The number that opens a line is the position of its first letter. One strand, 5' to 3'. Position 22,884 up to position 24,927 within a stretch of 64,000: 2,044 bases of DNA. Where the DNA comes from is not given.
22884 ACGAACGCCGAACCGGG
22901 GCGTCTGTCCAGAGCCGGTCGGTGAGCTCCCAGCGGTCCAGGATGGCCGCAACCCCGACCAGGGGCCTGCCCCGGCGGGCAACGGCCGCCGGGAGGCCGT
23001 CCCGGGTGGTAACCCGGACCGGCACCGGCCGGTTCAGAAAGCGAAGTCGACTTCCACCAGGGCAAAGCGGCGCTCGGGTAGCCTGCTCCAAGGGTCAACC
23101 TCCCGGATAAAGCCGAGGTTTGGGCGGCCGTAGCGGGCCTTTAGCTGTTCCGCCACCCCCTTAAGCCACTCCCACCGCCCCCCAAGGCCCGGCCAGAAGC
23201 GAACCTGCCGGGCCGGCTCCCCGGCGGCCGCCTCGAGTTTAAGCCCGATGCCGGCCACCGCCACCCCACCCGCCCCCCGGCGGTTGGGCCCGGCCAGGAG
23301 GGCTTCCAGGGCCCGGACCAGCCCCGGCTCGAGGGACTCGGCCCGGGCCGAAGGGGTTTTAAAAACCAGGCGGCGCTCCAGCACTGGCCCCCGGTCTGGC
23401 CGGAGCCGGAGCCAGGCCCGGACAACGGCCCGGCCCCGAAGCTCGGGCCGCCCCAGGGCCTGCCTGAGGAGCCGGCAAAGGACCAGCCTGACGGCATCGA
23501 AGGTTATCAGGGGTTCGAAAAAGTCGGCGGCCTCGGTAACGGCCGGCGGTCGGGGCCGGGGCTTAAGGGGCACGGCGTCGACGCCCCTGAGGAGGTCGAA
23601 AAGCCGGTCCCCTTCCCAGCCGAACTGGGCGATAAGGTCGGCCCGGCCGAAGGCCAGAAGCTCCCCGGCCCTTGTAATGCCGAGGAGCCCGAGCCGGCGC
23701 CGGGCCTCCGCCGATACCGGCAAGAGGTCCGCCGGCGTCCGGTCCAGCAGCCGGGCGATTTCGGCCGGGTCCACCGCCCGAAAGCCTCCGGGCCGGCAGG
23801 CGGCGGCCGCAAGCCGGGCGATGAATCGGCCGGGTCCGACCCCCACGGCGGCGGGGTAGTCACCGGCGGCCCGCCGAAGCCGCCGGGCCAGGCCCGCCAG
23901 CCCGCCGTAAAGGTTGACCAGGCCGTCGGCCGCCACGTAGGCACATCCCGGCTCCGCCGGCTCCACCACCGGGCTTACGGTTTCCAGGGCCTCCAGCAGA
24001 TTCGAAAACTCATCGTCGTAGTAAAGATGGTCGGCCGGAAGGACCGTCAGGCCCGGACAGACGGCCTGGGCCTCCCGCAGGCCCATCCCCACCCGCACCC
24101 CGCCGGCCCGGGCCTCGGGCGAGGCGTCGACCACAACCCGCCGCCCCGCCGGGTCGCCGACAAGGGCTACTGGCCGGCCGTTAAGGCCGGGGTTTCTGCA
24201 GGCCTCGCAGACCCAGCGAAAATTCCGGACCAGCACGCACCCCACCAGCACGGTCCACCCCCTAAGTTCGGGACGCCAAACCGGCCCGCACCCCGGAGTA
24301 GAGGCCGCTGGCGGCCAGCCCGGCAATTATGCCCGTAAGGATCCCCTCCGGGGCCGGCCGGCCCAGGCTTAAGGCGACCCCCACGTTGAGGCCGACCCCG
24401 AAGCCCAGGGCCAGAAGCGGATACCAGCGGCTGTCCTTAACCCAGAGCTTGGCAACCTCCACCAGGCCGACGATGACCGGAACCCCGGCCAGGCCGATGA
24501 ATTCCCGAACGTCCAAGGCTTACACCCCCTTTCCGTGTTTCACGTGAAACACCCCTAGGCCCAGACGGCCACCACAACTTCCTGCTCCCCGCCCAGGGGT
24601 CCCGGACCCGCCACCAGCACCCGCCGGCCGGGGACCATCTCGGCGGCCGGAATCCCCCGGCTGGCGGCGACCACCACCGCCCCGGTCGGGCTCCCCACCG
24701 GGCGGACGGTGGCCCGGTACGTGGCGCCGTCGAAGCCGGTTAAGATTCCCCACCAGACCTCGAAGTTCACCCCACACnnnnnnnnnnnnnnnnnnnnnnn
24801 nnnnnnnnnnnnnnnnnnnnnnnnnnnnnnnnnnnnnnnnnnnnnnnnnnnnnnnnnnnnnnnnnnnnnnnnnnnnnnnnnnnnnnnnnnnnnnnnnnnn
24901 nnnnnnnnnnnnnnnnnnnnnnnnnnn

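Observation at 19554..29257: Phage head/tail/lysis genes run without a break into an imuB-dnaE2 mutasome cassette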

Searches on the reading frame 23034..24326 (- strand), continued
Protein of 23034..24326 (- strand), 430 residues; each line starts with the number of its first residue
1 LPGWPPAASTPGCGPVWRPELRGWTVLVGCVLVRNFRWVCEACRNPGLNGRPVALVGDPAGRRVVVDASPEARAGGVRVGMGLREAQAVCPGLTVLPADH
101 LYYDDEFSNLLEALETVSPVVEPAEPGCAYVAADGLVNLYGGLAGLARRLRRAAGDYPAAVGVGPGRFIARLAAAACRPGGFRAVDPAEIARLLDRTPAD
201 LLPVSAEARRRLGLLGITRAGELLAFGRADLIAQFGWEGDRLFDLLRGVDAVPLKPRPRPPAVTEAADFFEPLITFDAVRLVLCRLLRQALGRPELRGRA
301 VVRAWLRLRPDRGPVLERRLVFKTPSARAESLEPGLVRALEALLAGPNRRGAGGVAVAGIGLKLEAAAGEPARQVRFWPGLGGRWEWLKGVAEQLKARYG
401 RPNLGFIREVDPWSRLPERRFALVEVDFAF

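Call 109: find_encoding_contigs(protein=P0122, flank=10000, max_places=2)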
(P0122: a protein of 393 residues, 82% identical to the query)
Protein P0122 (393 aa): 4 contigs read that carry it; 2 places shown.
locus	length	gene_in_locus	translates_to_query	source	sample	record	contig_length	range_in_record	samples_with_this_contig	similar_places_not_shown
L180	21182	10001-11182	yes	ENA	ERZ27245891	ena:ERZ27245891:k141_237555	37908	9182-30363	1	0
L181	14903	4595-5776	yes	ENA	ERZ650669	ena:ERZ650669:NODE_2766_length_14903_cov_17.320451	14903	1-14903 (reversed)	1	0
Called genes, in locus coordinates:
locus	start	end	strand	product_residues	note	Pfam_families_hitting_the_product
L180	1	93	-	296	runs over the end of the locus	PF24859:FdhE_central, PF24860:FdhE_C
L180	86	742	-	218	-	PF01292:Ni_hydr_CYTB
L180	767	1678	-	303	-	PF00037:Fer4 (faint), PF12797:Fer4_2 (faint), PF12838:Fer4_7, PF13187:Fer4_9 (weak), PF13247:Fer4_11, PF14697:Fer4_21 (weak), PF12837:Fer4_6 (weak), PF09163:Form-deh_trans, +2 more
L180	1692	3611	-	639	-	PF00384:Molybdopterin, PF01568:Molydop_binding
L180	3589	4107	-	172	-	PF00384:Molybdopterin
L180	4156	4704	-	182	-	PF04879:Molybdop_Fe4S4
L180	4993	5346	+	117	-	-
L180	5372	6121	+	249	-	PF05065:Phage_capsid (weak)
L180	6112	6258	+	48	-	-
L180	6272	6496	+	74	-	-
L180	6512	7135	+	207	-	PF24175:SU10_adaptor (weak)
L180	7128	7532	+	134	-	PF01464:SLT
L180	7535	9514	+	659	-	-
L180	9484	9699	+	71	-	-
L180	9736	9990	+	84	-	-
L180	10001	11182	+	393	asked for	PF00817:IMS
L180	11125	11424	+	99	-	-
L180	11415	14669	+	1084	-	PF02811:PHP, PF07733:DNA_pol3_alpha, PF17657:DNA_pol3_finger, PF14579:HHH_6, PF01336:tRNA_anti-codon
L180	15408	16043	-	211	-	PF02223:Thymidylate_kin, PF13521:AAA_28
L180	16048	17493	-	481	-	PF19568:Spore_III_AA, PF13401:AAA_22 (faint), PF13481:AAA_25 (faint), PF00004:AAA (faint), PF03266:NTPase_1 (faint), PF25516:PTPase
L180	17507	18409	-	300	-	-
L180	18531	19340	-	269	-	PF00528:BPD_transp_1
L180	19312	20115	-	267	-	PF00005:ABC_tran, PF13304:AAA_21 (faint)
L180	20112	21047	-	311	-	PF12974:Phosphonate-bd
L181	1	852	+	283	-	?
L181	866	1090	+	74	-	-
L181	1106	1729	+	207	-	PF24175:SU10_adaptor (weak)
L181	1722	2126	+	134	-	PF01464:SLT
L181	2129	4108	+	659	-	-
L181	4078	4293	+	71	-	-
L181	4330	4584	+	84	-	-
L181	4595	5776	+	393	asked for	PF00817:IMS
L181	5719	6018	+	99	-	-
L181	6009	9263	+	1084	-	PF02811:PHP, PF07733:DNA_pol3_alpha, PF17657:DNA_pol3_finger, PF14579:HHH_6, PF01336:tRNA_anti-codon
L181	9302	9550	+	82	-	-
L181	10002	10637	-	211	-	PF02223:Thymidylate_kin, PF13521:AAA_28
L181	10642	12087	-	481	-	PF19568:Spore_III_AA, PF13401:AAA_22 (faint), PF13481:AAA_25 (faint), PF00004:AAA (faint), PF03266:NTPase_1 (faint), PF25516:PTPase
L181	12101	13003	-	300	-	-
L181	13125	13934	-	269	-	PF00528:BPD_transp_1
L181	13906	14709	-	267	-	PF00005:ABC_tran, PF13304:AAA_21 (faint)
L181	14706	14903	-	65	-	?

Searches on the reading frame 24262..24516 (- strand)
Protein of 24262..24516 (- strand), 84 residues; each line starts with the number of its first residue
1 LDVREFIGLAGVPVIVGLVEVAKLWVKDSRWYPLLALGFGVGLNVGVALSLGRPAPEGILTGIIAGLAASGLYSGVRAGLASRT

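Call 4: search_protein_families(library=pfam, max_evalue=0.01, proteins=[window:24262-24516:-])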
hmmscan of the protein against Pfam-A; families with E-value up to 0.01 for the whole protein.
window:24262-24516:- (84 aa): 0 families

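Call 5: search_protein_families(library=phrogs, max_evalue=0.01, proteins=[window:24262-24516:-])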
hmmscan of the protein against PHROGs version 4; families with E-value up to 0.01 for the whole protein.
window:24262-24516:- (84 aa): 2 families
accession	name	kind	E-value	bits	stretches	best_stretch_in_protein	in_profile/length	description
phrog_1299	-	lysis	1.9e-16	60.7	1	5-78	7-82/100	holin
phrog_1129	-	lysis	0.0023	18.9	1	28-74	32-75/86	holin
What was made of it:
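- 24262..24516 (-): Holin, 84 aa, three hydrophobic segments. phrog_1299 E 1.9e-16 (call 5).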

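Call 29: search_protein_families(library=ncbifam, max_evalue=0.01, proteins=[window:24262-24516:-])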
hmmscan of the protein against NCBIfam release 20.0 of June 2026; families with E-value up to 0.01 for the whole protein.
window:24262-24516:- (84 aa): 0 families

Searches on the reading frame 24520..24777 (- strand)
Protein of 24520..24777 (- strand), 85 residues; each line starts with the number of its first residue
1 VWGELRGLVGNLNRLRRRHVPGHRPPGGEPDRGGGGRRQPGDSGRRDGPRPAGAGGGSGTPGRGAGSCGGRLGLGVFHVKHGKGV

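Call 4: search_protein_families(library=pfam, max_evalue=0.01, proteins=[window:24520-24777:-])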
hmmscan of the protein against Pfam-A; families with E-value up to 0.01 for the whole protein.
window:24520-24777:- (85 aa): 0 families

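Call 5: search_protein_families(library=phrogs, max_evalue=0.01, proteins=[window:24520-24777:-])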
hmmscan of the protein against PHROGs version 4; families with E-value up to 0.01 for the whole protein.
window:24520-24777:- (85 aa): 0 families

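Call 29: search_protein_families(library=ncbifam, max_evalue=0.01, proteins=[window:24555-24770:-])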
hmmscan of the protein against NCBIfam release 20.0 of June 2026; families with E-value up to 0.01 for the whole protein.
window:24555-24770:- (71 aa): 0 families

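Call 30: search_protein_families(library=pfam, max_evalue=0.1, proteins=[window:24555-24770:-])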
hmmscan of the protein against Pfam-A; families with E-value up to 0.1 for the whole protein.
window:24555-24770:- (71 aa): 0 families

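Call 117: search_solved_structures(query=window:24555-24770:-, max_evalue=10)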
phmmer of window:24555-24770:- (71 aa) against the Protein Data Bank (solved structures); distinct sequences matched with E-value up to 10: 4.
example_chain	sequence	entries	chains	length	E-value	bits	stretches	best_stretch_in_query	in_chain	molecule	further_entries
3pjv_D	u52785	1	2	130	0.75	13.8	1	13-63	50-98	Cyclic dimeric GMP binding protein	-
8z2a_A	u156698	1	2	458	0.85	13.6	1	5-59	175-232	Glutamate dehydrogenase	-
8z29_A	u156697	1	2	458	0.88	13.6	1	5-59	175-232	Glutamate dehydrogenase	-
7ecr_A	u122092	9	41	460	0.89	13.5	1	5-59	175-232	Glutamate dehydrogenase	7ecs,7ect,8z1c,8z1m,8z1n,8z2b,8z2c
